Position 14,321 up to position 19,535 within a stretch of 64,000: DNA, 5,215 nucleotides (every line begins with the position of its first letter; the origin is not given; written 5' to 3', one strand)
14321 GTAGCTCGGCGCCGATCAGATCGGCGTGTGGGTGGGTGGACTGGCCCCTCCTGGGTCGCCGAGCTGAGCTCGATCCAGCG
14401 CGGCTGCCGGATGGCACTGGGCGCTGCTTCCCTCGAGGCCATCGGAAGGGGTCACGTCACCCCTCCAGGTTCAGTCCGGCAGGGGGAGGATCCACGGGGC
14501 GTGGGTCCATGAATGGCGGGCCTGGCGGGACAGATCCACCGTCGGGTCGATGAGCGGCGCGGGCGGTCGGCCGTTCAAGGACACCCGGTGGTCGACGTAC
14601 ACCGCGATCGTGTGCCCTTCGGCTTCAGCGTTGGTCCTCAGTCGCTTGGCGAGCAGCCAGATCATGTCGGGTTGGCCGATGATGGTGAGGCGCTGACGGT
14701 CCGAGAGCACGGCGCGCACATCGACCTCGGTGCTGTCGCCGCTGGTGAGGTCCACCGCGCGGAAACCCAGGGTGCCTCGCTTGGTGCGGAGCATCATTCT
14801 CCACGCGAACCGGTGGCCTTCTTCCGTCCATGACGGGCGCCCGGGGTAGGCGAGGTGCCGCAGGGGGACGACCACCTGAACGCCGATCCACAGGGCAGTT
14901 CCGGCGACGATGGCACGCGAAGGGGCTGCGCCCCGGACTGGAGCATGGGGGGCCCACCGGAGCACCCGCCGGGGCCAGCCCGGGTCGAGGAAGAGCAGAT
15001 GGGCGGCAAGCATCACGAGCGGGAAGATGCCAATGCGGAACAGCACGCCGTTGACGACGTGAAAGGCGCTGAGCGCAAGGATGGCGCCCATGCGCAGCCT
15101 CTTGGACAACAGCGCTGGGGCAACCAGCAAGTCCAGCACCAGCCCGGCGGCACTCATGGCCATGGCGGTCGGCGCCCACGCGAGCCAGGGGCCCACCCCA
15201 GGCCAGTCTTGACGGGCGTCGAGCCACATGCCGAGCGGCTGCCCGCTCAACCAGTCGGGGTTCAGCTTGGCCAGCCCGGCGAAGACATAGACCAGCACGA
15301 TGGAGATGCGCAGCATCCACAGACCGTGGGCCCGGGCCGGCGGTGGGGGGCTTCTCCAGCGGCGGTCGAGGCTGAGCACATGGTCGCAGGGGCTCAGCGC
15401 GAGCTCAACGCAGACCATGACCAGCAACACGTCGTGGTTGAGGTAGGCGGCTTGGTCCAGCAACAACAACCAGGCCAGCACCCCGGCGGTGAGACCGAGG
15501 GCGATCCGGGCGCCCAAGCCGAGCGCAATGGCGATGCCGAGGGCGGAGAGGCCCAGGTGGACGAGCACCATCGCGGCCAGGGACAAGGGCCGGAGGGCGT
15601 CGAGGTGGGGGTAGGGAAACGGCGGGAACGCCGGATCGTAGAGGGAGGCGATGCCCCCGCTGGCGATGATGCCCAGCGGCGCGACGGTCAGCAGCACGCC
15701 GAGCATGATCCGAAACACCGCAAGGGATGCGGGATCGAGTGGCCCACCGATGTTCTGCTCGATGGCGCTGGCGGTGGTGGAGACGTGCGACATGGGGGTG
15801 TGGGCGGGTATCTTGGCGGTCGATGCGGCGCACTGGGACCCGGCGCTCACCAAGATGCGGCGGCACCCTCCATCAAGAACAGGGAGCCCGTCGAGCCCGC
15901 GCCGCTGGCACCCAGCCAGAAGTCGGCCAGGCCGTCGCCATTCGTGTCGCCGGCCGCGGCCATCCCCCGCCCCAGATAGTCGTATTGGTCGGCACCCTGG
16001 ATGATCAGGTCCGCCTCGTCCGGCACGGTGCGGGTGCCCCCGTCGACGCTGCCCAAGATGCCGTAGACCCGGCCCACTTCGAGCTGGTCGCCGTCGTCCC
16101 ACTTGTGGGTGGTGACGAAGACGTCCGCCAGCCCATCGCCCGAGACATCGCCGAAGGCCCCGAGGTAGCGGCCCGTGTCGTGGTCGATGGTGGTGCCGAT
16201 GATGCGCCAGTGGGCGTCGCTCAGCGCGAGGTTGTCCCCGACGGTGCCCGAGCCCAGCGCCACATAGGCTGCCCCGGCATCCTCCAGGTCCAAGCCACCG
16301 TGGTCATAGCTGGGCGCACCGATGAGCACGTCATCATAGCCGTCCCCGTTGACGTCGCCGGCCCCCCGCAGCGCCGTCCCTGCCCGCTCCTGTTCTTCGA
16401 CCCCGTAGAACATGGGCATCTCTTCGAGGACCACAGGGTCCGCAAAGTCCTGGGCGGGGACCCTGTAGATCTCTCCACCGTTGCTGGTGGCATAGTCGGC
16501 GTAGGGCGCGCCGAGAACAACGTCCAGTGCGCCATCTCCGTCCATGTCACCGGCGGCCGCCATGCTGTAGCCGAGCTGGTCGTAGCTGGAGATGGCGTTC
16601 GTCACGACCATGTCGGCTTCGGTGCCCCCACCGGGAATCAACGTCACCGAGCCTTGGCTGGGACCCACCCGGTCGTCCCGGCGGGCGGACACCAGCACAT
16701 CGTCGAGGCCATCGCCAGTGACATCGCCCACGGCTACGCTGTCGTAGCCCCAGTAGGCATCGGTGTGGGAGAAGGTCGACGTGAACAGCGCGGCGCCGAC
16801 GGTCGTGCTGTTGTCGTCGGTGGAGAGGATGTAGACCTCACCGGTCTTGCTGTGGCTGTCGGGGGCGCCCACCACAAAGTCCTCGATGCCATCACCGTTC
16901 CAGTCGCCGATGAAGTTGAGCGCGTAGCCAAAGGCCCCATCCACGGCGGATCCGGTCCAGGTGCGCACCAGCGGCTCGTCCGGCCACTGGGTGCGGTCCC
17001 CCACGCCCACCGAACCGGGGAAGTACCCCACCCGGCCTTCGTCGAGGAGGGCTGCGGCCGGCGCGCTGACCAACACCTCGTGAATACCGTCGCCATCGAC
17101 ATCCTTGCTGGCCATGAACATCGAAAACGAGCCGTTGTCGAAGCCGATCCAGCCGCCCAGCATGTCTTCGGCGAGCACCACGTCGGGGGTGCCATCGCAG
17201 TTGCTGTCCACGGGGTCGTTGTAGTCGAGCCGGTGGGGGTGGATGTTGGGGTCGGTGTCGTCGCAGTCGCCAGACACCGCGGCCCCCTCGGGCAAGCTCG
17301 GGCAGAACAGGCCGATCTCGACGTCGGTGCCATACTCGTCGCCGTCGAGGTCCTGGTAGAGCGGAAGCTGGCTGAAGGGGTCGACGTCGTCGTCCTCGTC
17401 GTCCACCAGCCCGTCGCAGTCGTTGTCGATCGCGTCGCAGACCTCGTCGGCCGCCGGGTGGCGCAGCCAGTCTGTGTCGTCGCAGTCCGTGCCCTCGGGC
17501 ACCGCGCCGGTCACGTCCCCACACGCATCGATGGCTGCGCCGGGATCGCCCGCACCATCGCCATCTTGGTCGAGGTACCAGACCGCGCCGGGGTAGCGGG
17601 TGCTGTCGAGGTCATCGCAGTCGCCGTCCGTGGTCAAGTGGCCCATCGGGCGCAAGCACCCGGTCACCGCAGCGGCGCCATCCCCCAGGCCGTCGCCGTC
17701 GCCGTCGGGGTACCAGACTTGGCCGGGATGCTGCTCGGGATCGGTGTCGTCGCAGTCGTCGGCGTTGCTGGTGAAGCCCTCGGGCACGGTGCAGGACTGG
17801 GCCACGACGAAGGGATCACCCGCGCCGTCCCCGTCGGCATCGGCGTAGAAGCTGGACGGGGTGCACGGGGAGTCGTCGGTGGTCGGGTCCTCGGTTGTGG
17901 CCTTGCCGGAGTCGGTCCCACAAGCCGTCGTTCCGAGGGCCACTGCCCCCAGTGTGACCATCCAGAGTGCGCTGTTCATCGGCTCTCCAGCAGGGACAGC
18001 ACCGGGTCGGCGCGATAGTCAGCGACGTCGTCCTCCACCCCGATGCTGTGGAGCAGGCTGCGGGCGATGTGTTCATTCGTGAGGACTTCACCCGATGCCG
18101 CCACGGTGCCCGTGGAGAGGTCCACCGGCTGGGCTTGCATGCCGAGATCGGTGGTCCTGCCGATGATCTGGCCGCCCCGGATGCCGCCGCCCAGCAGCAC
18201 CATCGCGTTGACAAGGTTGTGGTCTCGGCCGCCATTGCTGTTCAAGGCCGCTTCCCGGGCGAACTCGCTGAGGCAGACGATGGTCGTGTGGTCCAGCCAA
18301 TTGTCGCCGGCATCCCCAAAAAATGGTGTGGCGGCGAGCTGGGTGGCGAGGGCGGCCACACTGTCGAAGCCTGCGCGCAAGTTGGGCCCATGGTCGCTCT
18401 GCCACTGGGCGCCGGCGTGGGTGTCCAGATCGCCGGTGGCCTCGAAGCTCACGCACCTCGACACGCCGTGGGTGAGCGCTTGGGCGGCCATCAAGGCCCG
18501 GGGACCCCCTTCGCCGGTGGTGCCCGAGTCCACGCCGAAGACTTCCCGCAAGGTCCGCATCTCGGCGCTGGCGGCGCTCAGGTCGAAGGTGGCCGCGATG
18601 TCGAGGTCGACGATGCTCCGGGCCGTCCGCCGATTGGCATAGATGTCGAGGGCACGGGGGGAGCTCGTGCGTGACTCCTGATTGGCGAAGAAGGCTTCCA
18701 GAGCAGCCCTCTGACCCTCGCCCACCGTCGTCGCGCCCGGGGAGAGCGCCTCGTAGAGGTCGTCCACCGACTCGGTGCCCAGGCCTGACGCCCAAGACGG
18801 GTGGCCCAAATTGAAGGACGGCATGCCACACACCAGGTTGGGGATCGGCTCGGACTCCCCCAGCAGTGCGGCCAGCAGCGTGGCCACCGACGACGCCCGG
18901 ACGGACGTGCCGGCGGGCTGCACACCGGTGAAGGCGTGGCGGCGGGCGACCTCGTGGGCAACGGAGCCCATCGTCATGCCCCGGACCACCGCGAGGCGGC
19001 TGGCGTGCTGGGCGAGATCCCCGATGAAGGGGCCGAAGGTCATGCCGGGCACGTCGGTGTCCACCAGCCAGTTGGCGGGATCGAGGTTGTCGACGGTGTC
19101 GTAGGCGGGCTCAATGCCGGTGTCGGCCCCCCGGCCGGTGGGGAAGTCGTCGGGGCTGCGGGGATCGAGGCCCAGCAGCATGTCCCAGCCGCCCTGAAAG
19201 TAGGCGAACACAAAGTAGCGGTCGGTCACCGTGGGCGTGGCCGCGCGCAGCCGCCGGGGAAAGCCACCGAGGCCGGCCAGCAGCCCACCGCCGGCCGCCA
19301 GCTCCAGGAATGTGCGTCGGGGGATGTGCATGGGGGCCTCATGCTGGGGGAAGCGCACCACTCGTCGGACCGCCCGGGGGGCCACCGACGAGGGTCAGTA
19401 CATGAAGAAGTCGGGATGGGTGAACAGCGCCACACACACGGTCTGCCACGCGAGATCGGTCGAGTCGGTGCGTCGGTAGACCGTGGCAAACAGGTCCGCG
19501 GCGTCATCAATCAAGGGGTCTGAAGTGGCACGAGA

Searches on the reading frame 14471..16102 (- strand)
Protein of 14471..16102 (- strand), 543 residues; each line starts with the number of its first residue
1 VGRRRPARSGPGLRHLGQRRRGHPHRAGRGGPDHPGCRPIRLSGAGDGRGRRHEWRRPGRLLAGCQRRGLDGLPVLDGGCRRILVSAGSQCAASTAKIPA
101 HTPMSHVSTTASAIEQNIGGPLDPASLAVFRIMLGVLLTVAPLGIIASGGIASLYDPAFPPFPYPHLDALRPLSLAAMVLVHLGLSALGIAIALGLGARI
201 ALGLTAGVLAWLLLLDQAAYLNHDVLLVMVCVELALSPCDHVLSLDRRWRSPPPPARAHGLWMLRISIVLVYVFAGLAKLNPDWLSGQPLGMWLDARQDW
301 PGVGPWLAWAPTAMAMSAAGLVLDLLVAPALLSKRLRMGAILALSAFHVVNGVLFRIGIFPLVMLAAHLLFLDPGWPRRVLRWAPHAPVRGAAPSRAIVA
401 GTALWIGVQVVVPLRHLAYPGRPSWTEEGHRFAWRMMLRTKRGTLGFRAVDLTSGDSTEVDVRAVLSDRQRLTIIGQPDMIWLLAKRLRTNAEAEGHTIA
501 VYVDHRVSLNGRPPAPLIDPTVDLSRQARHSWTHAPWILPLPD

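Call 19: search_protein_families(library=pfam, proteins=[window:14471-16102:-], max_evalue=0.001)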
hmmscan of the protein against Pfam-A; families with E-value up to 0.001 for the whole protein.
window:14471-16102:- (543 aa): 2 families
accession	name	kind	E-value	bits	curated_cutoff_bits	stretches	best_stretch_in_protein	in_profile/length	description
PF05090.19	HTTM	-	6.1e-58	196.9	27.7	1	121-376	3-259/259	HTTM domain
PF22777.1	VKGC_lumenal_dom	-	7.1e-41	140.1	27.7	1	397-542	4-150/152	Vitamin K-dependent gamma-carboxylase, lumenal domain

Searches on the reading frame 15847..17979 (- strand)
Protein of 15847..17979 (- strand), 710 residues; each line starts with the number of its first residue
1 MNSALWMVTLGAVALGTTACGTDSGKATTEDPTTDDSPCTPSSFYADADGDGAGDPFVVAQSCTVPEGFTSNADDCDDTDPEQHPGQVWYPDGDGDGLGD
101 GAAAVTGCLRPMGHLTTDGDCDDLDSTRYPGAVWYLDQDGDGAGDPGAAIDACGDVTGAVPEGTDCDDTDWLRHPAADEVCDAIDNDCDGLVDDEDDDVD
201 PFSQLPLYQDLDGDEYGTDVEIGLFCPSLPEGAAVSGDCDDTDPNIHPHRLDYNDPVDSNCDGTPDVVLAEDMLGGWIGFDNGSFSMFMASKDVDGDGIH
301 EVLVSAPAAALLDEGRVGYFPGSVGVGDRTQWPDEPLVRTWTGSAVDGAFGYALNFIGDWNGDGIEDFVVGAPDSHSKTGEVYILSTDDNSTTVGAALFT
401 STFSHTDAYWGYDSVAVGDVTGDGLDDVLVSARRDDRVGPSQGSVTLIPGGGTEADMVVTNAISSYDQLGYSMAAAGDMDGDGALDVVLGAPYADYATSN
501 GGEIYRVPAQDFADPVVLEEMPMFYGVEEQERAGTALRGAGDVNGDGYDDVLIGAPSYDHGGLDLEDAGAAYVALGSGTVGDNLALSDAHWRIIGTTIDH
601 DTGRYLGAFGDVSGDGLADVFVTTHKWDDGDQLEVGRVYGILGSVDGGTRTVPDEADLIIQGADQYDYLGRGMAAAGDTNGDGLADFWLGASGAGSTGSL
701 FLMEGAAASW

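Call 19: search_protein_families(library=pfam, proteins=[window:15847-17979:-], max_evalue=0.001)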
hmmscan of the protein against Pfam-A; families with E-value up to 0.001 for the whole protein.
window:15847-17979:- (710 aa): 3 families
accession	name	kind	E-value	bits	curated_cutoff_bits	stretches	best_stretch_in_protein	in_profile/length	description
PF01839.29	FG-GAP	-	6.4e-26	90.2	22.1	4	540-573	7-36/37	FG-GAP repeat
PF11617.13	Cu-binding_MopE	-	4.6e-19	68.8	27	2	165-194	1-30/30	Putative metal-binding motif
PF13517.12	FG-GAP_3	-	1.2e-08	35.9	26.9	1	359-430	1-61/61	FG-GAP-like repeat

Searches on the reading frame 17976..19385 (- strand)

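Call 19: search_protein_families(library=pfam, proteins=[window:17976-19385:-], max_evalue=0.001)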
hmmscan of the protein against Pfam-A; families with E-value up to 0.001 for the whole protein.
window:17976-19385:- (469 aa): 2 families
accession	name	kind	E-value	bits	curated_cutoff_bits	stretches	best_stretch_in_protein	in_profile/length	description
PF07394.17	DUF1501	-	1.5e-27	97.3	27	1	95-420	16-345/390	Protein of unknown function (DUF1501)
PF07586.16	HXXSHH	-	0.00047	20.3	30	1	103-192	13-111/307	Protein of unknown function (DUF1552)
